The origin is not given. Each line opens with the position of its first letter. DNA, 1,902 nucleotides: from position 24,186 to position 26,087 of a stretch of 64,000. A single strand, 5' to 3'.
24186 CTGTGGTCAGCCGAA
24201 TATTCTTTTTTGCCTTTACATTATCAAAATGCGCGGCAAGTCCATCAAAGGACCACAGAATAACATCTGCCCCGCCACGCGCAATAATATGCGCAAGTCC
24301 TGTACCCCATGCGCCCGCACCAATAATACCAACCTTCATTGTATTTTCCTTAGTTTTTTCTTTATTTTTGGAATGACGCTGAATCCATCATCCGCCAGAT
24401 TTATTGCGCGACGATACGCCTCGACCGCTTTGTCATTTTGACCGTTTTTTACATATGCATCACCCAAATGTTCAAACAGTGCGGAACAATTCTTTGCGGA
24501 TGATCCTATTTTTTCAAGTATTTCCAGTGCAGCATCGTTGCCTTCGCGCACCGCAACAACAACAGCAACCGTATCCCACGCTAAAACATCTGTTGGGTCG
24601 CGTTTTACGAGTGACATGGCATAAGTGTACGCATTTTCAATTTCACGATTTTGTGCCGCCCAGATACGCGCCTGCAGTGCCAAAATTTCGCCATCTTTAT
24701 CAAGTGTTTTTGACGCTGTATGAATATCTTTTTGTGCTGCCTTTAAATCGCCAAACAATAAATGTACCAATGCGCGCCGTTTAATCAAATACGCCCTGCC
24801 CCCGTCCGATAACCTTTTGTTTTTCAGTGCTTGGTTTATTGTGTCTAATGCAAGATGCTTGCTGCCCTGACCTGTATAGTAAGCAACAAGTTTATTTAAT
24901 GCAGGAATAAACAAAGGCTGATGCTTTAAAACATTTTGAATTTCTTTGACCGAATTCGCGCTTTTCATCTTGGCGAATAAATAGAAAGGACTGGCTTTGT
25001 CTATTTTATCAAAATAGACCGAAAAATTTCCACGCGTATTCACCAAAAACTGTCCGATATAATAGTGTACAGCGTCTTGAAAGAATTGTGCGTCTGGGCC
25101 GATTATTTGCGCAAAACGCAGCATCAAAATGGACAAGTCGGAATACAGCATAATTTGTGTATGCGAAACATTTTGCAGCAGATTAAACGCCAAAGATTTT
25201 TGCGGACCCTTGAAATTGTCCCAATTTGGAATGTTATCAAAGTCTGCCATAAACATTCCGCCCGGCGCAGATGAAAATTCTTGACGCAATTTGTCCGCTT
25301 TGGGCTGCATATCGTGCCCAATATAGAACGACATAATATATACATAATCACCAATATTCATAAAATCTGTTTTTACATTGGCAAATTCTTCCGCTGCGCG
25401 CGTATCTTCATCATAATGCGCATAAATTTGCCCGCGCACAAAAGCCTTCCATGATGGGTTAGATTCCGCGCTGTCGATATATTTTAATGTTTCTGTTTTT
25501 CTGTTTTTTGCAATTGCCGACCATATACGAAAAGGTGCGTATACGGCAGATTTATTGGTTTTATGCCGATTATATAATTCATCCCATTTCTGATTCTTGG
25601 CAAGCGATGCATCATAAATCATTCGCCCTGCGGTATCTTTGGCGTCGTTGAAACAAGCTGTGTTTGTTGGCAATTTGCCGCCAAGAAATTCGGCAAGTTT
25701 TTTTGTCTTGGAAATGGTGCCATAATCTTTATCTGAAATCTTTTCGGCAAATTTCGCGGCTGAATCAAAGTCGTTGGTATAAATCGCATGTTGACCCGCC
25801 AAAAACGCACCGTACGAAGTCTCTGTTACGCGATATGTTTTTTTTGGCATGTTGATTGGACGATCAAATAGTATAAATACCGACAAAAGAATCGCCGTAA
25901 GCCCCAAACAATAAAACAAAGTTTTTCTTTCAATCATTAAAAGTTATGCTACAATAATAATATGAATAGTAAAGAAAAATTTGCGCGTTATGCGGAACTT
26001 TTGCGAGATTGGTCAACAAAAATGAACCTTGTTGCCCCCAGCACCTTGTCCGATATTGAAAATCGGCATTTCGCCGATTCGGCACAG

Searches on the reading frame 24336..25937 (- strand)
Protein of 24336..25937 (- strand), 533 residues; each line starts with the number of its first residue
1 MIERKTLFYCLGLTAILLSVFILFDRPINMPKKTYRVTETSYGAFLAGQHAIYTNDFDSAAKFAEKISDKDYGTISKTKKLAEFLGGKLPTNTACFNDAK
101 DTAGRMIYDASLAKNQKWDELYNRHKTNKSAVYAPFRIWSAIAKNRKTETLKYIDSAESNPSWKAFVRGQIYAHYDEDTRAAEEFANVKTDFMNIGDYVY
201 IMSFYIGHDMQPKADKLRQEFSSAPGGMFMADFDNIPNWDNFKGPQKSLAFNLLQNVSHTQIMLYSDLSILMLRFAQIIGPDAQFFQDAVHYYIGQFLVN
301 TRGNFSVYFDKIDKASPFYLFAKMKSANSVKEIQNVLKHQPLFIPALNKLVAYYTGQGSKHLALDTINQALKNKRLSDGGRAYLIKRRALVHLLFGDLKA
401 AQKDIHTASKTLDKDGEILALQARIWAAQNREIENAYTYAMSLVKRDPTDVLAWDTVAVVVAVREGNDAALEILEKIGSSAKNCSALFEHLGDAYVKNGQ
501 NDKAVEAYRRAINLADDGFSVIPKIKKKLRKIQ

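Call 18: search_protein_families(library=pfam, proteins=[window:24336-25937:-], max_evalue=0.01)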
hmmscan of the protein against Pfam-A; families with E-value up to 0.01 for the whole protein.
window:24336-25937:- (533 aa): 13 families
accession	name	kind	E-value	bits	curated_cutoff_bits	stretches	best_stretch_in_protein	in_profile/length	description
PF13428.12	TPR_14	-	1.2e-06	29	23.5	0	490-514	6-30/44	Tetratricopeptide repeat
PF13414.12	TPR_11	-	9.2e-06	25.7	26.8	1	492-514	1-23/42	TPR repeat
PF13181.12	TPR_8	-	1.5e-05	25.2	25.7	1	490-515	6-31/34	Tetratricopeptide repeat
PF10602.15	RPN7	-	2.3e-05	24.6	29.6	1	346-431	38-114/174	26S proteasome subunit RPN7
PF07719.23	TPR_2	-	2.7e-05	24.4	27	1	489-515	5-31/34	Tetratricopeptide repeat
PF17874.7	TPR_MalT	-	2.8e-05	24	45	0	416-517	1-112/336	MalT-like TPR region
PF00515.34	TPR_1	-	8e-05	22.7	27.8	1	490-514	6-30/34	Tetratricopeptide repeat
PF09976.15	TPR_21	-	0.00012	22.3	25.5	1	435-519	97-180/193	Tetratricopeptide repeat-like domain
PF13424.12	TPR_12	-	0.00021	21.8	30.1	1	469-515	28-75/77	Tetratricopeptide repeat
PF13176.12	TPR_7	-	0.00023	21.5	27.9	1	489-517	3-31/36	Tetratricopeptide repeat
PF07219.19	HemY_N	-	0.00089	19.8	31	0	381-430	58-105/107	HemY protein N-terminus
PF23914.1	TPR_CcmH_CycH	-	0.0022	18.3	42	0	394-477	62-147/158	Cytochrome c-type biogenesis protein H TPR domain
PF14559.12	TPR_19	-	0.0023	18.6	25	0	468-515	8-55/68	Tetratricopeptide repeat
